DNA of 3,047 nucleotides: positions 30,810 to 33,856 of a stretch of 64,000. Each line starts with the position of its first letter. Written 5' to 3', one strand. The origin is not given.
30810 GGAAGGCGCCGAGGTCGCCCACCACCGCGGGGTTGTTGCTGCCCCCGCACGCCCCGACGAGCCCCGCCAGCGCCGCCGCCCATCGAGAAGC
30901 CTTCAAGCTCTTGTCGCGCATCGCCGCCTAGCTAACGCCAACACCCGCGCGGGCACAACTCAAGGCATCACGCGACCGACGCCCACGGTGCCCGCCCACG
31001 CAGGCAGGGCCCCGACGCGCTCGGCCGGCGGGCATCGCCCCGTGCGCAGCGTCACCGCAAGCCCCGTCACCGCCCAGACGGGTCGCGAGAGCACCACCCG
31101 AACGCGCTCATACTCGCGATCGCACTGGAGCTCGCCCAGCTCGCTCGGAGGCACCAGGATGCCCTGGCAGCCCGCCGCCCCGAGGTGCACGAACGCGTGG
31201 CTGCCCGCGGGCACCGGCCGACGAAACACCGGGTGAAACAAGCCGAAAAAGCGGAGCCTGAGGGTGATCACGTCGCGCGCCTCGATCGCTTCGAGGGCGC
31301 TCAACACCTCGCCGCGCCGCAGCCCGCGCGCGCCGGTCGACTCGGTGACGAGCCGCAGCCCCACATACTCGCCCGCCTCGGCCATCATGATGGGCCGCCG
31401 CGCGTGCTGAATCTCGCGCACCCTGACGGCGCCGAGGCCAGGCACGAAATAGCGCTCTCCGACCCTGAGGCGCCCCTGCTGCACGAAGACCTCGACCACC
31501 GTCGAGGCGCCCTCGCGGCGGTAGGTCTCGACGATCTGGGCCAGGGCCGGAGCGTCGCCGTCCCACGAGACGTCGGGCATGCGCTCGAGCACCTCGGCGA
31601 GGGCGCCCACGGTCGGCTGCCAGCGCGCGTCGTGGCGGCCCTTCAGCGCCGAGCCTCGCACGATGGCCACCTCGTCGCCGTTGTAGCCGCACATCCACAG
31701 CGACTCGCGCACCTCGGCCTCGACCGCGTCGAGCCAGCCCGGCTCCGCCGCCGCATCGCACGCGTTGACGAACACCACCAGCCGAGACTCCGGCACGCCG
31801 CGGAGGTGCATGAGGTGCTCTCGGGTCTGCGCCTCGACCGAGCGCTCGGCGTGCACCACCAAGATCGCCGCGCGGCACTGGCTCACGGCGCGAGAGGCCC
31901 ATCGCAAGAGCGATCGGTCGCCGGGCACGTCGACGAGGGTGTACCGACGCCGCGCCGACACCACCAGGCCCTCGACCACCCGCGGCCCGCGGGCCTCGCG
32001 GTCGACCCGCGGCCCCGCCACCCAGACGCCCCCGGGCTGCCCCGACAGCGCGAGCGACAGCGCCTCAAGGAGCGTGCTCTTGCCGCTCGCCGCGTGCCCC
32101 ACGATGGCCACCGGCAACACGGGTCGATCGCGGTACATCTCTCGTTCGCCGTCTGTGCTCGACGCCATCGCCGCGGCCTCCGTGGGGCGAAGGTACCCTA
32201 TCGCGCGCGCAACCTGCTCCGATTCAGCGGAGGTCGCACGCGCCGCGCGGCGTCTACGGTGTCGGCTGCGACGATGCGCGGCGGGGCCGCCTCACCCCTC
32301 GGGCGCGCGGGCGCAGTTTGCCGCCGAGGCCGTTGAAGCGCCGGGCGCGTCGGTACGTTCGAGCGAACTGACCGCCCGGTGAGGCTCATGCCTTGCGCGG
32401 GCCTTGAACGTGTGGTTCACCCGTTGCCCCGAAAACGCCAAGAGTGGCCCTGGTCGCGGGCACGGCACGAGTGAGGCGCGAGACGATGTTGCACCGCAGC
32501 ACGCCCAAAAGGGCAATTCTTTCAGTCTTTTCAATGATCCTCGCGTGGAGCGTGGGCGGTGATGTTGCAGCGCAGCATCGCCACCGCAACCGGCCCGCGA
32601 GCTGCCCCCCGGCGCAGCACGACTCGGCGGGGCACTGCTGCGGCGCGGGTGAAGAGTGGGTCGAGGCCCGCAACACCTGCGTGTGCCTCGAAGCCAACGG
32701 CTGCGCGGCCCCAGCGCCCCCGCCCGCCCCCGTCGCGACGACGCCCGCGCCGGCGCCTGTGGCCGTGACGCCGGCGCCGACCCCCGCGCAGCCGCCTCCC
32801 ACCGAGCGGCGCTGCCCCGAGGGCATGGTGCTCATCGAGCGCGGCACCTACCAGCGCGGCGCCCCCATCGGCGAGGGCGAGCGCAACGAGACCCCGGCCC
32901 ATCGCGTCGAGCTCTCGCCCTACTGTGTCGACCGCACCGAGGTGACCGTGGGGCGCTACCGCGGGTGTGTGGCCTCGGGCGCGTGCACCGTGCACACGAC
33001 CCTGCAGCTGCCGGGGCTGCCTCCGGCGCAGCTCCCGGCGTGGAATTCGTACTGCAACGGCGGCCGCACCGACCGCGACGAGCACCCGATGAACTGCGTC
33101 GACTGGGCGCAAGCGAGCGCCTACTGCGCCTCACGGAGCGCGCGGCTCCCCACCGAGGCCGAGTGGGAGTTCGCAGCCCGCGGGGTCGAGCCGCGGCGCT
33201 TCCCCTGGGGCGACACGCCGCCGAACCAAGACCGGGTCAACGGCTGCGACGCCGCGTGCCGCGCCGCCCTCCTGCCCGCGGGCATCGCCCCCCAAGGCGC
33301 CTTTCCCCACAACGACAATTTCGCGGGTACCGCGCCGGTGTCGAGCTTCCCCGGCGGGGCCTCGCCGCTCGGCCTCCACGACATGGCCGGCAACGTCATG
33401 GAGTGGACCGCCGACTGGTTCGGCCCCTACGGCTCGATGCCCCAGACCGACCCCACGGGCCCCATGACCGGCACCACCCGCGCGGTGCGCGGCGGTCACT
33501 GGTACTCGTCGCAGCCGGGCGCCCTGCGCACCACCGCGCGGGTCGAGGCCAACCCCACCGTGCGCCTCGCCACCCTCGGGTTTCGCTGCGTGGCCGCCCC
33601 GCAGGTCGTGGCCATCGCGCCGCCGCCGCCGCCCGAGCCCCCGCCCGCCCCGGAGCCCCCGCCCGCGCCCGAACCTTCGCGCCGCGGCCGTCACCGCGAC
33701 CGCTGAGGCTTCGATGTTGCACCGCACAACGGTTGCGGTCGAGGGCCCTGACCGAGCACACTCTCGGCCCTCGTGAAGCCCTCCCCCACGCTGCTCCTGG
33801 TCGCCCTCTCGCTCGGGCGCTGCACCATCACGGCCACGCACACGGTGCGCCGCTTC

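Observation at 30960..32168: Stand-alone EF-Tu/SelB-like GTPase paralog with substituted catalytic and guanine-specificity residues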

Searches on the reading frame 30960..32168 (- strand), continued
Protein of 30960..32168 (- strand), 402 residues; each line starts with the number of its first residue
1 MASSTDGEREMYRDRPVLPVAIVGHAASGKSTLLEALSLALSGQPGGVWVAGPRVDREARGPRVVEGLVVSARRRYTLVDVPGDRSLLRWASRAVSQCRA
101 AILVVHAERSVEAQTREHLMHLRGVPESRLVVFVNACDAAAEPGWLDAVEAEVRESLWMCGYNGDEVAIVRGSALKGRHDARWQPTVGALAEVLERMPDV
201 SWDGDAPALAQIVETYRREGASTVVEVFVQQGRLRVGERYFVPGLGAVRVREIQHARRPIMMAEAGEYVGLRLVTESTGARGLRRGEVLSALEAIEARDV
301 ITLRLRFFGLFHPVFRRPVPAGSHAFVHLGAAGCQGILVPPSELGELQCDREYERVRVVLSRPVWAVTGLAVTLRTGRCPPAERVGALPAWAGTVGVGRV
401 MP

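Call 62: fold_search(model_id=the predicted structure, library=pdb)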
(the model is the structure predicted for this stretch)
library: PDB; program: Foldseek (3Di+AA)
matches with E <= 10: 1922; with E <= 0.001: 1284
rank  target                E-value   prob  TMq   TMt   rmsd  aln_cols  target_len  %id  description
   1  1exm                  1.2e-33  1.00  0.82  0.82   3.4       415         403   25  CRYSTAL STRUCTURE OF THERMUS THERMOPHILUS ELONGATION FACTOR TU (EF-TU) IN COMPLEX WITH THE GTP ANALOGUE GPPNHP. (released 2000-06-07)
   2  1eft                  1.0e-32  1.00  0.80  0.80   4.6       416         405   25  THE CRYSTAL STRUCTURE OF ELONGATION FACTOR EF-TU FROM THERMUS AQUATICUS IN THE GTP CONFORMATION (released 1994-08-31)
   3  2bvn_A                1.3e-32  1.00  0.74  0.80   4.3       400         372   27  E. coli EF-Tu:GDPNP in complex with the antibiotic enacyloxin IIa (released 2005-09-01)
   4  5we4_z                1.5e-32  1.00  0.79  0.81   3.9       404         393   27  70S ribosome-EF-Tu wt complex with GppNHp (released 2018-04-25)
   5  2c78                  2.0e-32  1.00  0.75  0.76   5.0       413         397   24  EF-Tu complexed with a GTP analog and the antibiotic pulvomycin (released 2006-03-16)
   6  5wdt_z                2.1e-32  1.00  0.78  0.79   4.0       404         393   26  70S ribosome-EF-Tu H84A complex with GppNHp (released 2018-04-25)
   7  2c77_A                4.6e-32  1.00  0.76  0.76   5.3       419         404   24  EF-Tu complexed with a GTP analog and the antibiotic GE2270 A (released 2006-03-16)
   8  2bvn_B                4.9e-32  1.00  0.75  0.81   3.9       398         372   27  E. coli EF-Tu:GDPNP in complex with the antibiotic enacyloxin IIa (released 2005-09-01)
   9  4lby                  9.6e-32  1.00  0.82  0.82   3.6       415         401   24  Identifying ligand binding hot spots in proteins using brominated fragments (released 2013-09-11)
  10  4h9g                  1.1e-31  1.00  0.80  0.80   4.5       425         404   24  Probing EF-Tu with a very small brominated fragment library identifies the CCA pocket (released 2013-09-11)
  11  4lbv                  1.4e-31  1.00  0.80  0.80   4.5       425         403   24  Identifying ligand binding hot spots in proteins using brominated fragments (released 2013-09-11)
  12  1ttt_A                1.9e-31  1.00  0.81  0.81   3.6       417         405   25  Phe-tRNA, elongation factoR EF-TU:GDPNP ternary complex (released 1996-12-23)
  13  5we6_z                2.5e-31  1.00  0.79  0.81   4.0       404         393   27  70S ribosome-EF-Tu H84A complex with GTP and cognate tRNA (released 2018-04-25)
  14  9v5s_B                3.2e-31  1.00  0.48  0.50  10.7       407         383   26  Crystal structure of EF-Tu from Mycoplasma pneumoniae (released 2025-10-29)
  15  1ha3_B                7.8e-31  1.00  0.73  0.77   5.1       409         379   25  ELONGATION FACTOR TU IN COMPLEX WITH aurodox (released 2001-05-15)
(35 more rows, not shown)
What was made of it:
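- On Bacterial EF-Tu (TIGR00485 / NF000766 equivalog): Foldseek TM 0.82 to 1EXM and 0.81 to 1TTT chain A (call 62).
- Closest known: Bacterial elongation factor Tu. Same: Same three-domain architecture and closed fold (TM 0.82 to 1EXM, call 62).
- Best structural matches are closed, GTP-form EF-Tu with TM about 0.8; GDP forms give about 0.48 (call 62). It has the same three-domain closed fold (call 62).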

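Call 65: find_encoding_contigs(protein=P0206, flank=6000, max_places=1)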
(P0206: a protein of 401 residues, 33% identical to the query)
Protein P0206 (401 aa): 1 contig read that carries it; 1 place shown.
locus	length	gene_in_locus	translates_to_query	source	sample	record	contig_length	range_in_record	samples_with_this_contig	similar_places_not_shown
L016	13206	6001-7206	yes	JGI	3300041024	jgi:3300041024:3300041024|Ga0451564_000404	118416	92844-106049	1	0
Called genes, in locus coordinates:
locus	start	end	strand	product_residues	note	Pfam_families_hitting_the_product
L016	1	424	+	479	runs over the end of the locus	-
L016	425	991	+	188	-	-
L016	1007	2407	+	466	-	PF25302:NADase_transloc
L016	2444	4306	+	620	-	PF00069:Pkinase, PF07714:PK_Tyr_Ser-Thr, PF08308:PEGA (weak)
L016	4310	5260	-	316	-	PF07719:TPR_2 (faint)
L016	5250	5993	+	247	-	PF01712:dNK, PF02223:Thymidylate_kin (weak), PF13238:AAA_18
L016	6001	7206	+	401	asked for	PF00009:GTP_EFTU, PF03144:GTP_EFTU_D2 (weak)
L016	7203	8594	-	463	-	PF01546:Peptidase_M20, PF07687:M20_dimer (weak)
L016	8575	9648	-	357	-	PF00762:Ferrochelatase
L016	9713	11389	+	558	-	PF00106:adh_short, PF13561:adh_short_C2 (weak)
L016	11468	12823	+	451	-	PF05762:VWA_CoxE, PF00092:VWA, PF13519:VWA_2, PF13768:VWA_3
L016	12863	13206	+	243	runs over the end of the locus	PF00072:Response_reg, PF00486:Trans_reg_C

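Call 66: find_encoding_contigs(protein=P0211, flank=6000, max_places=2)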
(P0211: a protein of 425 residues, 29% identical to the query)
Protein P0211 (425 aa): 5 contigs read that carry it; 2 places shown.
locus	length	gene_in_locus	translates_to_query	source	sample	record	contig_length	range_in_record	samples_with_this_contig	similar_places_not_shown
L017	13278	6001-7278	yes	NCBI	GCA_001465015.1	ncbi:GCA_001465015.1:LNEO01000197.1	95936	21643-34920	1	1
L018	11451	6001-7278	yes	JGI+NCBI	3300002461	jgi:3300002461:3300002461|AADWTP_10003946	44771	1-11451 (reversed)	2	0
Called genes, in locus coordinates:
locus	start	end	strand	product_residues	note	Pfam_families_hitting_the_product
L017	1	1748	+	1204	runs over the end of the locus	PF00580:UvrD-helicase, PF13245:AAA_19, PF13361:UvrD_C, PF13538:UvrD_C_2 (faint), PF12705:PDDEXK_1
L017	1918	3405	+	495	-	PF00208:ELFV_dehydrog, PF03447:NAD_binding_3, PF00742:Homoserine_dh, PF00571:CBS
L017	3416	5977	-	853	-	PF13516:LRR_6 (faint), PF27087:LRR_TMOD-LMOD (faint), PF00106:adh_short, PF13561:adh_short_C2 (faint)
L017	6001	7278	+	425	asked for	PF00009:GTP_EFTU, PF03144:GTP_EFTU_D2 (faint)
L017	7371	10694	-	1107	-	PF00069:Pkinase, PF07714:PK_Tyr_Ser-Thr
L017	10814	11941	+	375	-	PF00078:RVT_1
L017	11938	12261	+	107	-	-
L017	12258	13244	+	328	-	-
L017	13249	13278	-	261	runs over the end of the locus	-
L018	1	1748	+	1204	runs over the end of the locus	PF00580:UvrD-helicase, PF13245:AAA_19, PF13361:UvrD_C, PF13538:UvrD_C_2 (faint), PF12705:PDDEXK_1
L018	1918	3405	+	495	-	PF00208:ELFV_dehydrog, PF03447:NAD_binding_3, PF00742:Homoserine_dh, PF00571:CBS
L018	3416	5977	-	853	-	PF13516:LRR_6 (faint), PF27087:LRR_TMOD-LMOD (faint), PF00106:adh_short, PF13561:adh_short_C2 (faint)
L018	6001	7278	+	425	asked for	PF00009:GTP_EFTU, PF03144:GTP_EFTU_D2 (faint)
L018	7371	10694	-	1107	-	PF00069:Pkinase, PF07714:PK_Tyr_Ser-Thr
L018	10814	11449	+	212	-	?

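Call 67: find_encoding_contigs(protein=P0396, flank=6000, max_places=1)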
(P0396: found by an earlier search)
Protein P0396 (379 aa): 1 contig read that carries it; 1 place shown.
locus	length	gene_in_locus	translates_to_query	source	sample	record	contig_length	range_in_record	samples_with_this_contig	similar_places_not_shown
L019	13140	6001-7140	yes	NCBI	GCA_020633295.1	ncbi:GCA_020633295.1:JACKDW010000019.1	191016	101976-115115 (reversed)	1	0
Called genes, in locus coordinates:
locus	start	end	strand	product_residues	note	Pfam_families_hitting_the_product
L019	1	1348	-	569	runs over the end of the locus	PF05960:DUF885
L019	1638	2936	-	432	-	PF00285:Citrate_synt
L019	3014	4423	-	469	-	-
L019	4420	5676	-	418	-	PF01168:Ala_racemase_N, PF14031:D-ser_dehydrat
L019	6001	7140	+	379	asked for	PF00009:GTP_EFTU, PF03143:GTP_EFTU_D3 (faint)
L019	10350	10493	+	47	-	PF00291:PALP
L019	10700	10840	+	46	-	-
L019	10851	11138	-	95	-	-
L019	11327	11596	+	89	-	-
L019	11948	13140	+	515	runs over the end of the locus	PF00069:Pkinase, PF07714:PK_Tyr_Ser-Thr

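Call 69: search_protein_families(library=pfam, proteins=[L006:8885-9991:+, L006:7423-8784:+, L006:6974-7384:+, L006:11307-12236:+, L006:12517-13365:+, L011:9350-10000:+, L011:10004-10771:+, L004:2569-3513:+, L010:7183-8004:+, L003:11242-11853:+], max_evalue=0.01)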
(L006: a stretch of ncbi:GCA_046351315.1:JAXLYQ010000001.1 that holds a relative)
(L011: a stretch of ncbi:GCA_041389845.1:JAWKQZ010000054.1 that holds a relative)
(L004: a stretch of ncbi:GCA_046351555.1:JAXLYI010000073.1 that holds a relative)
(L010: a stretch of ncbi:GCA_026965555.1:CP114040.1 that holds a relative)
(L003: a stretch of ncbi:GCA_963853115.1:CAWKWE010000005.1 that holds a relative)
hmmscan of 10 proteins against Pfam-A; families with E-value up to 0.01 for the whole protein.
L006:8885-9991:+ (368 aa): 1 family
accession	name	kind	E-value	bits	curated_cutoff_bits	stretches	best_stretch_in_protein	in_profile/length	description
PF01391.23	Collagen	-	0.00011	22.3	27.2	0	45-98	2-58/60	Collagen triple helix repeat (20 copies)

L006:7423-8784:+ (453 aa): 0 families

L006:6974-7384:+ (136 aa): 0 families

L006:11307-12236:+ (309 aa): 2 families
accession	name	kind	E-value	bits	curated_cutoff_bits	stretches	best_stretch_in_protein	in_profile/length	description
PF01882.25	DUF58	-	1.1e-37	129.7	23.4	1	63-270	1-212/216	Protein of unknown function DUF58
PF13519.12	VWA_2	-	2.2e-09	38.3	27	1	101-201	2-105/107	von Willebrand factor type A domain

L006:12517-13365:+ (282 aa): 1 family
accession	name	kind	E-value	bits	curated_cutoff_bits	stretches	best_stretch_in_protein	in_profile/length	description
PF02463.25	SMC_N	-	6.3e-06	26.2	40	1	200-272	136-205/220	RecF/RecN/SMC N terminal domain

L011:9350-10000:+ (216 aa): 1 family
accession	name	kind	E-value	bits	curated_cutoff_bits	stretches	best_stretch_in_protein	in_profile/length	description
PF01456.22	Mucin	-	0.0079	16.6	34.7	0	24-100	26-95/143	Mucin-like glycoprotein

L011:10004-10771:+ (255 aa): 0 families

L004:2569-3513:+ (314 aa): 0 families

L010:7183-8004:+ (273 aa): 2 families
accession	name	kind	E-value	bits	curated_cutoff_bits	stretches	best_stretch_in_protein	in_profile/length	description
PF10021.15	PARG_cat_microb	-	4.1e-47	160.7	23.5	1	8-153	2-146/146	Microbial-type PARG, catalytic domain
PF05028.20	PARG_cat_C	-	0.0028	17.7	26.3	0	207-226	158-177/207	Poly (ADP-ribose) glycohydrolase (PARG), Macro domain fold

L003:11242-11853:+ (203 aa): 1 family
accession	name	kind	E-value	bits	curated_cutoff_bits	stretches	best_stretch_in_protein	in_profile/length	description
PF13532.12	2OG-FeII_Oxy_2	-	1.5e-36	126.9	31.2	1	23-199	4-194/194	2OG-Fe(II) oxygenase superfamily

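Call 70: search_protein_families(library=ncbifam, proteins=[L006:8885-9991:+, L006:7423-8784:+, L011:9350-10000:+, L011:10004-10771:+, L004:2569-3513:+, L016:5250-5993:+], max_evalue=0.001)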
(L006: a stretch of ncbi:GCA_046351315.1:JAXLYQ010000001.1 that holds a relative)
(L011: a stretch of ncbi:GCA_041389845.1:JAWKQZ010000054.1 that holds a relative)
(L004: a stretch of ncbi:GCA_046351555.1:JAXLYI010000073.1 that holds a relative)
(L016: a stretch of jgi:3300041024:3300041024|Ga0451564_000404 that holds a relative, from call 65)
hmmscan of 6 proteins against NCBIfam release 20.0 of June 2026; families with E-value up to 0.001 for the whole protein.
L006:8885-9991:+ (368 aa): 3 families
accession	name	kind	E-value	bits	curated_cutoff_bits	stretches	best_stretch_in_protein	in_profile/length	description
NF038329.2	gly_rich_SclB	equivalog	2.9e-05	23.2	325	1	38-102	129-193/442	LPXTG-anchored collagen-like adhesin Scl2/SclB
NF046116.1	adhesin_Lcl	equivalog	0.00017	20.3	500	1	36-103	73-140/431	collagen-like adhesin Lcl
NF038330.1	adhesin_SclA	exception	0.00027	20.7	400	1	38-102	186-250/405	LPXTG-anchored collagen-like adhesin Scl1/SclA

L006:7423-8784:+ (453 aa): 0 families

L011:9350-10000:+ (216 aa): 0 families

L011:10004-10771:+ (255 aa): 0 families

L004:2569-3513:+ (314 aa): 0 families

L016:5250-5993:+ (247 aa): 6 families
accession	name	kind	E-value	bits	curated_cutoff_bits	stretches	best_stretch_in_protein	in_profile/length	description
TIGR00041.1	DTMP_kinase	equivalog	6.3e-10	39.1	83.25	1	32-206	5-186/196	dTMP kinase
TIGR02173.1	cyt_kin_arch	equivalog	2.8e-05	24.2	102.1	0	146-177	88-119/169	(d)CMP kinase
TIGR03574.1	selen_PSTK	equivalog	8.2e-05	22.2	290.5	1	141-211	89-157/249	L-seryl-tRNA(Sec) kinase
NF005923.0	PRK07933.1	equivalog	0.0002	20.8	193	0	34-129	3-84/213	dTMP kinase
NF003012.0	PRK03839.1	equivalog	0.00042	20.3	152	0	34-68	3-39/180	putative kinase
NF010552.0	PRK13946.1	equivalog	0.00051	19.7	186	0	22-57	14-49/198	shikimate kinase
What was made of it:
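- Tried and rejected: No tRNA-mimic (eRF1, Pelota or Balon-like) partner was found (calls 69, 70).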

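Call 76: find_encoding_contigs(protein=P0279, flank=6000, max_places=3)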
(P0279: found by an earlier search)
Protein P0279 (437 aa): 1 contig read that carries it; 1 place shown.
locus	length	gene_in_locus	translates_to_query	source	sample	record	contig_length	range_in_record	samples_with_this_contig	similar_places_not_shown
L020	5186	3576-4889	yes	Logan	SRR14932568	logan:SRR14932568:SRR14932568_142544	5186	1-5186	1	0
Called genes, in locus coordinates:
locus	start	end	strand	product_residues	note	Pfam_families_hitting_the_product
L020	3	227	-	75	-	?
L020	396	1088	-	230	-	PF04116:FA_hydroxylase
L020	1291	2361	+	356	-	PF00487:FA_desaturase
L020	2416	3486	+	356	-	-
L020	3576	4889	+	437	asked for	PF00009:GTP_EFTU, PF03144:GTP_EFTU_D2 (weak)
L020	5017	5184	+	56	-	?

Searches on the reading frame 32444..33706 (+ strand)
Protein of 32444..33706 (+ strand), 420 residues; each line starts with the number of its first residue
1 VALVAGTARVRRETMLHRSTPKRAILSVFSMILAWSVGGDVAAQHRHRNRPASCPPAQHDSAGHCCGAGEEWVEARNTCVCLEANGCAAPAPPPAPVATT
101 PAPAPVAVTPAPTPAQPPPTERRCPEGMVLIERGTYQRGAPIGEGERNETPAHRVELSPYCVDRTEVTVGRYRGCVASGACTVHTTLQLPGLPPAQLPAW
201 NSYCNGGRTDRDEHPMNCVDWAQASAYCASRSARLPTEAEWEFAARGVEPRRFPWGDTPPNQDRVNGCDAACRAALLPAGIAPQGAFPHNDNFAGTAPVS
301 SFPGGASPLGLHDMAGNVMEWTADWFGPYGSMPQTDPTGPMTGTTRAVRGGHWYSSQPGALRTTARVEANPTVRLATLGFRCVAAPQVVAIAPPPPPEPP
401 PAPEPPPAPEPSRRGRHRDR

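Call 9: search_protein_families(library=pfam, proteins=[window:32444-33706:+], max_evalue=0.001)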
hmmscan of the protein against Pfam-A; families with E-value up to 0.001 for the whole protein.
window:32444-33706:+ (420 aa): 1 family
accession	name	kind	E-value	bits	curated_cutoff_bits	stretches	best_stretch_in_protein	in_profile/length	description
PF03781.23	FGE-sulfatase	-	3.4e-55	187.9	23.3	1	126-383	3-254/255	Sulfatase-modifying factor enzyme 1-like domain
